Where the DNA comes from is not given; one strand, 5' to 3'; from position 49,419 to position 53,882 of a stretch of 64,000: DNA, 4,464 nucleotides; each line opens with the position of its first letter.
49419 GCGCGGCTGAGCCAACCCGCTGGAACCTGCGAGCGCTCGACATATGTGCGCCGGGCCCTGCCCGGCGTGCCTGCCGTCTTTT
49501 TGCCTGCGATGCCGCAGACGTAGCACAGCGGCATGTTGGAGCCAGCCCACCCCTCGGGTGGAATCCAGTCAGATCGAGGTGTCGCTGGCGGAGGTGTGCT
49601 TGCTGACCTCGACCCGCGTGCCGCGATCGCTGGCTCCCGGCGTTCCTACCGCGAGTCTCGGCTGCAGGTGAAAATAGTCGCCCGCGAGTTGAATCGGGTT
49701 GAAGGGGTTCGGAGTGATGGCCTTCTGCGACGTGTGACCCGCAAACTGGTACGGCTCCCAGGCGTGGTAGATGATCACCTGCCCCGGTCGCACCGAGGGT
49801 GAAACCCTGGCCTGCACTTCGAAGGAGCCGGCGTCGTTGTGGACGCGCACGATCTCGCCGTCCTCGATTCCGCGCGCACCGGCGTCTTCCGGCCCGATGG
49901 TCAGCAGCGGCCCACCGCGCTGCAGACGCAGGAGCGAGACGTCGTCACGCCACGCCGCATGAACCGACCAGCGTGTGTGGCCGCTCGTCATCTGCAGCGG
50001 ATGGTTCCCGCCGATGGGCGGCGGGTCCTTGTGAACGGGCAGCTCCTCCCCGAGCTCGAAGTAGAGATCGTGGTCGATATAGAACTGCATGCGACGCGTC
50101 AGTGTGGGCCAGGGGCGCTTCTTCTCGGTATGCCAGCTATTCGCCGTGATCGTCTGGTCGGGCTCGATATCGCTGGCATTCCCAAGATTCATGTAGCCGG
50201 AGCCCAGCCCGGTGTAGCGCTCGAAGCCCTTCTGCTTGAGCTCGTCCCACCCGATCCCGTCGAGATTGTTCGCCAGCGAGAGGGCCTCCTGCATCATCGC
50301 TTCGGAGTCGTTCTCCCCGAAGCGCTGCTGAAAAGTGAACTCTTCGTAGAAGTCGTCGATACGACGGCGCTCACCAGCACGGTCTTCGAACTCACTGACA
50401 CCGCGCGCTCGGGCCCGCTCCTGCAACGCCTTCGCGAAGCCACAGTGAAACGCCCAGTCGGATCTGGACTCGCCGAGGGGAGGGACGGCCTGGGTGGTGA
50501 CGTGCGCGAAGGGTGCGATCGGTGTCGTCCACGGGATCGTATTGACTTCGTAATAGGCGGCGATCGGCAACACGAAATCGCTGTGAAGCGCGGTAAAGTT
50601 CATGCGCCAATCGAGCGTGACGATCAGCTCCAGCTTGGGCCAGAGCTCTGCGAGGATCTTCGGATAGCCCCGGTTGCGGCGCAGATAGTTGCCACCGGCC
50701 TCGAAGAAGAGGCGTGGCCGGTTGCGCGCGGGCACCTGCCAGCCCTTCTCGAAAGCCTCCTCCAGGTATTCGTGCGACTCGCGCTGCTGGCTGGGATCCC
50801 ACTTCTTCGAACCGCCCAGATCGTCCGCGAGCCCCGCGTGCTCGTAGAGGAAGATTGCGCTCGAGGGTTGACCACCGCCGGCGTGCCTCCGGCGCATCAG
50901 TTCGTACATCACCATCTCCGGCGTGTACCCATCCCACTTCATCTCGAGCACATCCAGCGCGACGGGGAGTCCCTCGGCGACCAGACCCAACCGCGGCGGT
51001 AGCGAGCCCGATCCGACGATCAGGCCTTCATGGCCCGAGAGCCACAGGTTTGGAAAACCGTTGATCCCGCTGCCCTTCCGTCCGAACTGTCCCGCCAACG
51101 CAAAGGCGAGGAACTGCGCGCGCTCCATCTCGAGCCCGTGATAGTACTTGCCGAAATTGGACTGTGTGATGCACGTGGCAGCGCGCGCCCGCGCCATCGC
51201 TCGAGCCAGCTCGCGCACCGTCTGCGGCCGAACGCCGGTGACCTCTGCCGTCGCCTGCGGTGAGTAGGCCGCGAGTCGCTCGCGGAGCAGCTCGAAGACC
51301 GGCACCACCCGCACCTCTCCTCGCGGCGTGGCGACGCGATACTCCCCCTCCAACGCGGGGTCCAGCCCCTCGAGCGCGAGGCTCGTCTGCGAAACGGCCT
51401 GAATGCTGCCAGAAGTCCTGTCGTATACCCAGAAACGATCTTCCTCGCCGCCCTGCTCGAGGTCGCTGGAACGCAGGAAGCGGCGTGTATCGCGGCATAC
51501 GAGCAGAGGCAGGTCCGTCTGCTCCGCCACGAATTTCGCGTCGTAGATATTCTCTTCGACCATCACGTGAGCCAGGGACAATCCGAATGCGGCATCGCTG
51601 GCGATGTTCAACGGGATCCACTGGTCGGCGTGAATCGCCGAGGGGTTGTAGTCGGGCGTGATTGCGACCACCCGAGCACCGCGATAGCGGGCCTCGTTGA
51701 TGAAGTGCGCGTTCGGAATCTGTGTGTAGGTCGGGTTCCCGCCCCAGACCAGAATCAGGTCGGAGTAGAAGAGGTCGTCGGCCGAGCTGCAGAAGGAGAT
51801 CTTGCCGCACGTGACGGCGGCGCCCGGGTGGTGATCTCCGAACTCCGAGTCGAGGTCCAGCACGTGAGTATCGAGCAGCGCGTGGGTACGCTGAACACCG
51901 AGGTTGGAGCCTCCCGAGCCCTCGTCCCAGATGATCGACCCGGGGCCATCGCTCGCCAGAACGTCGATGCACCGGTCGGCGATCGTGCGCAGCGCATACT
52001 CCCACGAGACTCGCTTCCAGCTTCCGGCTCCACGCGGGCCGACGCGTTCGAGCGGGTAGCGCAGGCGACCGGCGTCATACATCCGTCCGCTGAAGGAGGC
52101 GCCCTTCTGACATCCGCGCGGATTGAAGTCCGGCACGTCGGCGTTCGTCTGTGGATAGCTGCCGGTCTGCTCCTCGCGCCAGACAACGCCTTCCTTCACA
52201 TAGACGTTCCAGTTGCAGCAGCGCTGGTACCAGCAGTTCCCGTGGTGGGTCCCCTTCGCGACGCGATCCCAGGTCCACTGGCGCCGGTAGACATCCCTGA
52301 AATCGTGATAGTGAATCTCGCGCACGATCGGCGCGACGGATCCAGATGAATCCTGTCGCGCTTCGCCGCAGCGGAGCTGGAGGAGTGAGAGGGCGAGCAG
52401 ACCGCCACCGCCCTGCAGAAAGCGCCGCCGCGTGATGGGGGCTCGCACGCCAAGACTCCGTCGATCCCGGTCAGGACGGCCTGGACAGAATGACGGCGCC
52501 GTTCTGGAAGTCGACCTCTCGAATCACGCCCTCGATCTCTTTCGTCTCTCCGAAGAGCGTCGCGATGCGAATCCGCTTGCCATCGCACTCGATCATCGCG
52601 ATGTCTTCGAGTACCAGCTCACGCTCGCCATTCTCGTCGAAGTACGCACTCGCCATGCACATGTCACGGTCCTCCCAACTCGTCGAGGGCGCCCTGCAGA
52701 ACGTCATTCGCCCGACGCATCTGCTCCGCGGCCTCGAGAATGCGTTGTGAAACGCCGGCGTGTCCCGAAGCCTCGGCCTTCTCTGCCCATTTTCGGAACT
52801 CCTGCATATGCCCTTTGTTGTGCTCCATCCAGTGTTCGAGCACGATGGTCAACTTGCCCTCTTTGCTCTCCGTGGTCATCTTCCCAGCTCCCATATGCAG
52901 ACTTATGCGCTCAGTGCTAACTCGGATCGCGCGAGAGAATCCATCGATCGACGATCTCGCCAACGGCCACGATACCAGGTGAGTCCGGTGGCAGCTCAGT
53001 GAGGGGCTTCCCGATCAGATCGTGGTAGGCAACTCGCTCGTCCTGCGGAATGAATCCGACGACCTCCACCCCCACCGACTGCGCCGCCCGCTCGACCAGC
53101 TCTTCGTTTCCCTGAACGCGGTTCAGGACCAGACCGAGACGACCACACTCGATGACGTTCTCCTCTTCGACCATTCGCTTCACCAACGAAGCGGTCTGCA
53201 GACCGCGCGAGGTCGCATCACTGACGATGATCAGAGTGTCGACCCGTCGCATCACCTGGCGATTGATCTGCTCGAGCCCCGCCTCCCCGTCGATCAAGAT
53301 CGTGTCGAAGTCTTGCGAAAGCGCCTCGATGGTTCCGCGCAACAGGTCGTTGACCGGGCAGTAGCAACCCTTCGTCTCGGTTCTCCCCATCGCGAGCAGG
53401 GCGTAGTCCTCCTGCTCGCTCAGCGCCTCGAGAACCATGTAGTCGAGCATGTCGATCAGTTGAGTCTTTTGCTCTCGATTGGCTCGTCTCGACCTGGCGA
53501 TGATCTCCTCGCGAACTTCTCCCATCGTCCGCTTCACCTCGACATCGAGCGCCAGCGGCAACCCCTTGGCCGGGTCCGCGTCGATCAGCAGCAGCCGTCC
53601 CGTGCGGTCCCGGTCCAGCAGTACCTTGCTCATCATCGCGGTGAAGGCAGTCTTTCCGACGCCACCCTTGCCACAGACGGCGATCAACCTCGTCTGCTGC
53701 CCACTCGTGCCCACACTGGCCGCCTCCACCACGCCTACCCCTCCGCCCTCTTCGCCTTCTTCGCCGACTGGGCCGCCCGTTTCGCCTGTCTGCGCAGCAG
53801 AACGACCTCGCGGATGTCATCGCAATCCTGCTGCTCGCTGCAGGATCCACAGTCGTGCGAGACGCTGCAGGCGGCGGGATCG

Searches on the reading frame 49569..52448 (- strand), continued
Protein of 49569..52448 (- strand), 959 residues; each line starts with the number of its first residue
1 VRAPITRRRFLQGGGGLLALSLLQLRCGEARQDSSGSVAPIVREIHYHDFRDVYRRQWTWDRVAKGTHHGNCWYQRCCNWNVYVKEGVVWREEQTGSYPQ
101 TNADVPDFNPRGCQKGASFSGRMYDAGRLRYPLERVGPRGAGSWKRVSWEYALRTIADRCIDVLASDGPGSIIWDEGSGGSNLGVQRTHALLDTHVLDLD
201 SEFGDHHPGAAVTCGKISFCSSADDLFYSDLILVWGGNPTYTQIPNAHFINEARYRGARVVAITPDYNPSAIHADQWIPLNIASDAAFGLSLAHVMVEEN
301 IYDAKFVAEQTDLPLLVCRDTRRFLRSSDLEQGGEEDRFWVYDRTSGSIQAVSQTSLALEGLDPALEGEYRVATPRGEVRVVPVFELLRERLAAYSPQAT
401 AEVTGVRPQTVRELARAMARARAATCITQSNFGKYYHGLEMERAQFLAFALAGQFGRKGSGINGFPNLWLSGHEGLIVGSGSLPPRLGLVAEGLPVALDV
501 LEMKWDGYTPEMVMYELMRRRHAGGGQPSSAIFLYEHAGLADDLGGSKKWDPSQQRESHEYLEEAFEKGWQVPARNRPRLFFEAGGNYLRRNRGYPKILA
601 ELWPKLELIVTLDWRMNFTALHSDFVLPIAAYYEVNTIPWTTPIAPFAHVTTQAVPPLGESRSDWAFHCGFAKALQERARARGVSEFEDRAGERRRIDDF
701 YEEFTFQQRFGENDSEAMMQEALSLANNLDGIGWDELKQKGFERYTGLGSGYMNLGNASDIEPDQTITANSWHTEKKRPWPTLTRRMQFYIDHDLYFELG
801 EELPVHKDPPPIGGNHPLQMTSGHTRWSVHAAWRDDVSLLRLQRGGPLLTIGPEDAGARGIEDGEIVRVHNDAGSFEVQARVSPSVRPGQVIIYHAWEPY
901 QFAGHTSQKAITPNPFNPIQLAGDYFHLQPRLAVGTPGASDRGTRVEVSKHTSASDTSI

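Call 42: search_protein_families(library=ncbifam, proteins=[L100:3310-4383:+, L100:2640-3305:+, L100:7273-7920:+, L006:9237-9998:+], max_evalue=0.001)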
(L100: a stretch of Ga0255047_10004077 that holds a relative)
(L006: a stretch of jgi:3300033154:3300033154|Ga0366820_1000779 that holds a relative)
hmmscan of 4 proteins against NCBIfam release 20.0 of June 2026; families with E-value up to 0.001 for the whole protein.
L100:3310-4383:+ (357 aa): 31 families (the best 25 are shown)
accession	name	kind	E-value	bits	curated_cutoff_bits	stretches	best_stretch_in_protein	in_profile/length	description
TIGR03478.1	DMSO_red_II_bet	subfamily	2.5e-153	509.7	480.7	1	18-338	1-319/321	DMSO reductase family type II enzyme, iron-sulfur subunit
NF042979.1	EthbenzDh_ebdB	equivalog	1.3e-135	451.8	740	1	5-352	5-354/354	ethylbenzene dehydrogenase subunit beta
TIGR01660.1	narH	equivalog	4.3e-69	233.2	524.05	3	134-238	168-272/492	nitrate reductase subunit beta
NF041715.1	arsenate_red_ArrB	equivalog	2.1e-39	135.5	450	3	123-202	29-109/233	arsenate respiratory reductase iron-sulfur subunit ArrB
NF011569.0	PRK14993.1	equivalog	3.9e-38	131.3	416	1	144-271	95-222/244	tetrathionate reductase subunit TtrB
TIGR03149.1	cyt_nit_nrfC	equivalog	8.1e-35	120.2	377.6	1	132-272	77-217/225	cytochrome c nitrite reductase Fe-S protein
NF045797.1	DsrO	equivalog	1.1e-34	119.9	200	1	137-271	91-234/235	sulfate reduction electron transfer complex DsrMKJOP subunit DsrO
TIGR02951.1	DMSO_dmsB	equivalog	2.3e-32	112.2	214.1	2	125-239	41-154/161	DMSO/selenate family reductase complex B subunit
NF008134.0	PRK10882.1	equivalog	2.7e-23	82.5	263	1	136-231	100-201/329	hydrogenase 2 operon protein HybA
NF041782.1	mnquin_red_QrcC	equivalog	1.2e-22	80.7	400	1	136-203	52-122/239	menaquinone reductase iron-sulfur cluster-binding subunit QrcC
TIGR01582.1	FDH-beta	equivalog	2.2e-21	76.2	334.7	1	148-237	92-181/283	formate dehydrogenase subunit beta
NF045715.1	sulf_resp_HmcB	equivalog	5.8e-20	71.6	420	1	145-231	103-191/307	sulfate respiration complex iron-sulfur protein HmcB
NF007382.0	PRK09898.1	equivalog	1.3e-16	60.7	213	1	133-213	107-187/208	ferredoxin-like protein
NF009451.0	PRK12809.1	equivalog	1.4e-11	43.4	1154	1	147-231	54-132/639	formate-dependent uric acid utilization protein YgfT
NF045766.1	PhenlGlyoxDHPadI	equivalog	3.9e-11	42.3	700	1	148-230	54-131/443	NADH-dependent phenylglyoxylate dehydrogenase subunit beta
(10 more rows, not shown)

L100:2640-3305:+ (221 aa): 2 families
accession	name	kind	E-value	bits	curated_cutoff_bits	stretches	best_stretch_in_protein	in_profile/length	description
TIGR03477.1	DMSO_red_II_gam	subfamily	6.9e-46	156.2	169.85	1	4-214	4-206/206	DMSO reductase family type II enzyme, heme b subunit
NF042980.1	EthbenzDh_ebdC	equivalog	1.5e-39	135.7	400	1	1-212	1-210/214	ethylbenzene dehydrogenase subunit gamma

L100:7273-7920:+ (215 aa): 4 families
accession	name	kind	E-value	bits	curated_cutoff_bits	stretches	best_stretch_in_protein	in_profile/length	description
TIGR03482.1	DMSO_red_II_cha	subfamily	2e-43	148.7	152.3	1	19-211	2-189/197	DMSO reductase family type II enzyme chaperone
NF042981.1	EthbenzDh_ebdD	equivalog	3.4e-25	89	360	1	7-208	7-209/222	ethylbenzene dehydrogenase subunit delta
NF003442.0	PRK04976.1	equivalog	2e-13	50.8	132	1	77-212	74-206/211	molecular chaperone TorD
TIGR00684.1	narJ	equivalog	0.00022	21.3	59.35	1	30-153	4-120/152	nitrate reductase molybdenum cofactor assembly chaperone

L006:9237-9998:+ (253 aa): 0 families

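Call 43: list_cluster_members(proteins=[P0121, P0001, P0128])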
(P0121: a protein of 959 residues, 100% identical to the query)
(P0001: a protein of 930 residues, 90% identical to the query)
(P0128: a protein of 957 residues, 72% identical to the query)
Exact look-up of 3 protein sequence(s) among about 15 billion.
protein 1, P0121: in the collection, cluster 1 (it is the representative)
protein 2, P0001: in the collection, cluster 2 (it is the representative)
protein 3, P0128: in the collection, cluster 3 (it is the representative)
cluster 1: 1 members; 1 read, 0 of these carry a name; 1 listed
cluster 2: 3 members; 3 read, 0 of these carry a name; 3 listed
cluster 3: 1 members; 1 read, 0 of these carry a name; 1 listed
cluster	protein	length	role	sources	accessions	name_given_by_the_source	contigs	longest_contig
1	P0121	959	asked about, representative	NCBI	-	-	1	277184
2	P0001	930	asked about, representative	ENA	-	-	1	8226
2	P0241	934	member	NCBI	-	-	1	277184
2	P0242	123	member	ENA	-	-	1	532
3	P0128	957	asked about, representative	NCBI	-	-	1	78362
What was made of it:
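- Tried and rejected: The cluster look-up showed only that both lie on one unnamed NCBI contig of 277,184 bp (call 43).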

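Call 64: find_encoding_contigs(protein=P0131, flank=10000, max_places=1)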
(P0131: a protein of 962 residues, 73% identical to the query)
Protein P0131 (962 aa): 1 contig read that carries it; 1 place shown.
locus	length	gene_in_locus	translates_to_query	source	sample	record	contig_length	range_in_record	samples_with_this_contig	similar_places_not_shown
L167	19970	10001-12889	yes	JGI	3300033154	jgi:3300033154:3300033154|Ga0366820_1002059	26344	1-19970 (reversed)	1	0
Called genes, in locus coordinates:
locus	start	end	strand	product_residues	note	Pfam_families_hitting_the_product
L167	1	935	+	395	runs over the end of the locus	PF00685:Sulfotransfer_1, PF13469:Sulfotransfer_3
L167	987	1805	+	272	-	PF00106:adh_short, PF08659:KR, PF13561:adh_short_C2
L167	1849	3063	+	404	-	PF06742:DUF1214 (faint)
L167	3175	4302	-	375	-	PF00196:GerE (faint)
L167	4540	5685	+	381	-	PF06050:HGD-D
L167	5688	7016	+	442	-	PF06050:HGD-D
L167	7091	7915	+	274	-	PF01869:BcrAD_BadFG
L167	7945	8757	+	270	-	PF03598:CdhC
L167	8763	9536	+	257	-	PF00142:Fer4_NifH (faint), PF01656:CbiA, PF02374:ArsA_ATPase, PF06564:CBP_BcsQ (weak), PF10609:ParA (faint), PF13614:AAA_31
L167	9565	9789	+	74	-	PF26551:DUF8180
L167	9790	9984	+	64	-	PF10133:CooT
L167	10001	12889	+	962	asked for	PF00384:Molybdopterin, PF01568:Molydop_binding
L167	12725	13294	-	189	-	-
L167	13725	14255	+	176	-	PF00665:rve (weak), PF13683:rve_3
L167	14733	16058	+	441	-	PF03417:AAT (weak)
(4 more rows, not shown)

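Call 65: find_encoding_contigs(protein=P0135, flank=10000, max_places=1)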
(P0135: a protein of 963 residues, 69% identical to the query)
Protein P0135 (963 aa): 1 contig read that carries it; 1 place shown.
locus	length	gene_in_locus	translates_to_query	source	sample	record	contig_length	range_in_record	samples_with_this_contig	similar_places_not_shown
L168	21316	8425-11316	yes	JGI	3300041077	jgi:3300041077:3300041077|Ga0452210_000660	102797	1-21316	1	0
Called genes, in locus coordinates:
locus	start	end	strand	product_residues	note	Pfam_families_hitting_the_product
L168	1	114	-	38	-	?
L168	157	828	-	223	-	PF00440:TetR_N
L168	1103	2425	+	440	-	PF00815:Histidinol_dh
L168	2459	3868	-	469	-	-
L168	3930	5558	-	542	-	PF00890:FAD_binding_2 (faint), PF01266:DAO, PF01494:FAD_binding_3 (weak), PF01593:Amino_oxidase, PF01946:Thi4 (weak), PF03486:HI0933_like (faint), PF07992:Pyr_redox_2 (faint), PF13450:NAD_binding_8, +1 more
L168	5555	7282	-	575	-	PF01266:DAO (faint), PF01593:Amino_oxidase (weak), PF13450:NAD_binding_8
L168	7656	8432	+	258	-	PF00440:TetR_N, PF02909:TetR_C_1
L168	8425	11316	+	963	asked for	PF00384:Molybdopterin, PF01568:Molydop_binding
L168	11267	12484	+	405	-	PF06050:HGD-D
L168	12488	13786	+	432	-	PF06050:HGD-D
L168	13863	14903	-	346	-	PF01073:3Beta_HSD, PF01370:Epimerase, PF02719:Polysacc_synt_2, PF04321:RmlD_sub_bind, PF05368:NmrA, PF16363:GDP_Man_Dehyd, PF13460:NAD_binding_10, PF07993:NAD_binding_4, +1 more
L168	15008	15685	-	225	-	PF00561:Abhydrolase_1 (weak)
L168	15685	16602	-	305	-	PF00561:Abhydrolase_1, PF12146:Hydrolase_4, PF12697:Abhydrolase_6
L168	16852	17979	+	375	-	PF00724:Oxidored_FMN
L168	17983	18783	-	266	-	PF00685:Sulfotransfer_1, PF13469:Sulfotransfer_3 (faint)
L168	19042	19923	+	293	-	PF00248:Aldo_ket_red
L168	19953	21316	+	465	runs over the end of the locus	PF01554:MatE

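Call 66: find_encoding_contigs(protein=P0126, flank=10000, max_places=1)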
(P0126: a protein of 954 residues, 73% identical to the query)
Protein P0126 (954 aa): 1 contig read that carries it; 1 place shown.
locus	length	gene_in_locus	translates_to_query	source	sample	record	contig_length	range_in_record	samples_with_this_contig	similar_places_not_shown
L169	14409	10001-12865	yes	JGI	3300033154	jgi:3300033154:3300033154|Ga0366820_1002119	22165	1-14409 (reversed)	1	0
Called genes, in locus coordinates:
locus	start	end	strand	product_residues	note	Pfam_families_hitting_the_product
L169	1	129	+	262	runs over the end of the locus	PF01112:Asparaginase_2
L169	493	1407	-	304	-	PF02574:S-methyl_trans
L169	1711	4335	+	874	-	PF02065:Melibiase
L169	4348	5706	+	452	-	PF01266:DAO, PF13450:NAD_binding_8, PF01593:Amino_oxidase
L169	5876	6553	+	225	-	-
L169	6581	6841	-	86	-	PF00196:GerE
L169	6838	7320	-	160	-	-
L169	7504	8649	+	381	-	PF06050:HGD-D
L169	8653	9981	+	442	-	PF06050:HGD-D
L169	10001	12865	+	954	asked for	PF00384:Molybdopterin, PF01568:Molydop_binding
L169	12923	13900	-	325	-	PF00158:Sigma54_activat, PF14532:Sigma54_activ_2, PF07728:AAA_5 (weak), PF25601:AAA_lid_14, PF02954:HTH_8, PF13556:HTH_30 (weak)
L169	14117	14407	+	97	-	?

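Call 77: find_encoding_contigs(protein=P0132, flank=10000, max_places=1)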
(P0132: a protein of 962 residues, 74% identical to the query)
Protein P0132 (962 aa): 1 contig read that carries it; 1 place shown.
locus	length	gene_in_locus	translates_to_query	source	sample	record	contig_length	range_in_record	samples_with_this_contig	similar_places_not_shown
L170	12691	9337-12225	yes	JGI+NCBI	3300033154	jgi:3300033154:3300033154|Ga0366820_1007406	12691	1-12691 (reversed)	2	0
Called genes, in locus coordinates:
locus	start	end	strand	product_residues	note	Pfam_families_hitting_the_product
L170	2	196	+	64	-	?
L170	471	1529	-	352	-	PF01113:DapB_N (faint), PF19328:DAP_DH_C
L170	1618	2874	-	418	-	PF01208:URO-D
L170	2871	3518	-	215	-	PF02607:B12-binding_2, PF02310:B12-binding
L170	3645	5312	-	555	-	PF02776:TPP_enzyme_N, PF00205:TPP_enzyme_M, PF02775:TPP_enzyme_C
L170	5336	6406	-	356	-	PF04909:Amidohydro_2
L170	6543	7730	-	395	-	PF00196:GerE (weak)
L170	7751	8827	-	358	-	PF01636:APH, PF02958:EcKL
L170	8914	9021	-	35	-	-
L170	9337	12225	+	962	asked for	PF00384:Molybdopterin, PF01568:Molydop_binding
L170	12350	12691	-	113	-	?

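Call 78: find_encoding_contigs(protein=P0129, flank=10000, max_places=1)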
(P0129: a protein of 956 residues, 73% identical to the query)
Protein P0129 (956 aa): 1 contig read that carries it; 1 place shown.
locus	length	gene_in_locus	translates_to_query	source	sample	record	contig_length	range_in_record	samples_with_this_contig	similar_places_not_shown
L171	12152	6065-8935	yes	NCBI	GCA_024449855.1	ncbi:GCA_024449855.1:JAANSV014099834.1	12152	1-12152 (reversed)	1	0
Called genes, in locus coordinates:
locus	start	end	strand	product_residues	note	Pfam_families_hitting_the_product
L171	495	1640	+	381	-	PF06050:HGD-D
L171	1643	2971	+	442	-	PF06050:HGD-D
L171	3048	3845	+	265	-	PF01869:BcrAD_BadFG, PF02782:FGGY_C (weak)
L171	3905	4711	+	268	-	PF03598:CdhC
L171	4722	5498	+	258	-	PF00142:Fer4_NifH (faint), PF01656:CbiA, PF02374:ArsA_ATPase, PF06564:CBP_BcsQ, PF10609:ParA (faint), PF13614:AAA_31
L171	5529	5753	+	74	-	PF26551:DUF8180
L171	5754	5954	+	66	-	PF10133:CooT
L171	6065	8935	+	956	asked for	PF00384:Molybdopterin, PF01568:Molydop_binding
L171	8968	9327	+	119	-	-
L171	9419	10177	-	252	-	PF14561:TPR_20 (faint), PF12895:ANAPC3 (weak), PF07719:TPR_2 (faint), PF13374:TPR_10 (faint), PF13428:TPR_14 (faint), PF13432:TPR_16, PF13414:TPR_11 (faint), PF14559:TPR_19 (weak), +1 more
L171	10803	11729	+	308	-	PF12706:Lactamase_B_2 (weak)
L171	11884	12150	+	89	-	?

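Call 79: find_encoding_contigs(protein=P0130, flank=10000, max_places=1)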
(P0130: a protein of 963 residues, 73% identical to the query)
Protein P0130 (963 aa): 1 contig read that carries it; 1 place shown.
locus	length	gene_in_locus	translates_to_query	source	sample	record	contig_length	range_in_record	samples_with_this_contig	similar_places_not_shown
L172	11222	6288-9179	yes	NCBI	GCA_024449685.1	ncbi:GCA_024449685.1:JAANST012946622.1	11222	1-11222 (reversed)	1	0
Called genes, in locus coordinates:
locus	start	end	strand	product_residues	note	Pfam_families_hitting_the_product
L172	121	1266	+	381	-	PF06050:HGD-D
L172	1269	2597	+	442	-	PF06050:HGD-D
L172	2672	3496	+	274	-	PF01869:BcrAD_BadFG, PF02782:FGGY_C (weak)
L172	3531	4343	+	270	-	PF03598:CdhC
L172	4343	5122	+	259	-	PF00142:Fer4_NifH, PF01656:CbiA, PF02374:ArsA_ATPase, PF06564:CBP_BcsQ, PF10609:ParA (faint), PF13614:AAA_31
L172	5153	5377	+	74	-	PF26551:DUF8180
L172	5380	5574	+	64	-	PF10133:CooT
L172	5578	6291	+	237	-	PF13386:DsbD_2 (weak)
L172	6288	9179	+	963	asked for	PF00384:Molybdopterin, PF01568:Molydop_binding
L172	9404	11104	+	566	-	PF07969:Amidohydro_3, PF01979:Amidohydro_1 (weak)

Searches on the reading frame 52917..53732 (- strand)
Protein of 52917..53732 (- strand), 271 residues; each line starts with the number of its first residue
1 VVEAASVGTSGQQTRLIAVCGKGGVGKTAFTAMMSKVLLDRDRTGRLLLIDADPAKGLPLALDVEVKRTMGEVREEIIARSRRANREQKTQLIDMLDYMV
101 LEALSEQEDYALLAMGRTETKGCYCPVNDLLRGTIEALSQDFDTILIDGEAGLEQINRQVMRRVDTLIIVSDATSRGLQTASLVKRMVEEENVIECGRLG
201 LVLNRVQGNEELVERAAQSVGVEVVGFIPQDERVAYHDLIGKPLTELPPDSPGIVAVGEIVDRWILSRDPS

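Call 10: search_protein_families(library=pfam, proteins=[window:52917-53732:-], max_evalue=0.001)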
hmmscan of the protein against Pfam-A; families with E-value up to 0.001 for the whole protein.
window:52917-53732:- (271 aa): 6 families
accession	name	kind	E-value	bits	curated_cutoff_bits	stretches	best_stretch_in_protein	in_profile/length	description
PF13614.12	AAA_31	-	5.3e-13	49.7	27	1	16-187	3-163/177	AAA domain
PF01656.29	CbiA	-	1.5e-12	48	25.4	1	17-236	2-117/125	CobQ/CobB/MinD/ParA nucleotide binding domain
PF00142.24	Fer4_NifH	-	1.5e-09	38.1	25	1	163-251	140-231/271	4Fe-4S iron sulfur cluster binding proteins, NifH/frxC family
PF06564.18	CBP_BcsQ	-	7.3e-09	35.9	21.3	1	22-174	10-148/234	Cellulose biosynthesis protein BcsQ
PF02374.21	ArsA_ATPase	-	2.3e-07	30.8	24.3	1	14-86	1-71/305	Anion-transporting ATPase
PF10609.15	ParA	-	3.1e-05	24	27.1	1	17-252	7-233/246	NUBPL iron-transfer P-loop NTPase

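Call 55: search_protein_families(library=ncbifam, proteins=[window:52917-53732:-], max_evalue=0.00001)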
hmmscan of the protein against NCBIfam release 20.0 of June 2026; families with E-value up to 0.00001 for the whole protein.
window:52917-53732:- (271 aa): 10 families
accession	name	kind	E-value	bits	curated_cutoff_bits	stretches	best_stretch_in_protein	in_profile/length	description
TIGR01969.1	minD_arch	subfamily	1.7e-16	60.1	201.75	1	19-261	6-227/251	cell division ATPase MinD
TIGR01968.1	minD_bact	equivalog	9e-13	48.2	212.9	1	18-245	6-218/261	septum site-determining protein MinD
NF041546.1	ParA_partition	equivalog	7.3e-12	45.3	180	0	131-221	66-160/203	ParA family partition ATPase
TIGR03815.1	CpaE_hom_Actino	equivalog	1.9e-10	40.4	154.45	1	14-237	111-314/340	septum site-determining protein Ssd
TIGR03371.1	cellulose_yhjQ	equivalog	4.7e-07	29.5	157.85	1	17-205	4-177/246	cellulose biosynthesis protein BcsQ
NF033200.1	F430_CfbC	exception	4.8e-07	29.4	402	0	201-252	173-226/260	Ni-sirohydrochlorin a,c-diamide reductive cyclase ATP-dependent reductase subunit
TIGR01281.1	DPOR_bchL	equivalog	5.9e-07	29.1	345.15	0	165-257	140-232/268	ferredoxin:protochlorophyllide reductase (ATP-dependent) iron-sulfur ATP-binding protein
NF047398.1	AAA_KGGVGR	domain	1.2e-06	28.9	90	1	21-170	10-170/190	KGGVGR-motif variant AAA ATPase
NF053621.1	ATPseBagBMYCTU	equivalog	1.4e-06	27.6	521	0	12-65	10-61/371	ATPase BagB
TIGR02016.1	BchX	equivalog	3.4e-06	26.6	331.2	0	15-56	1-40/296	chlorophyllide a reductase iron protein subunit X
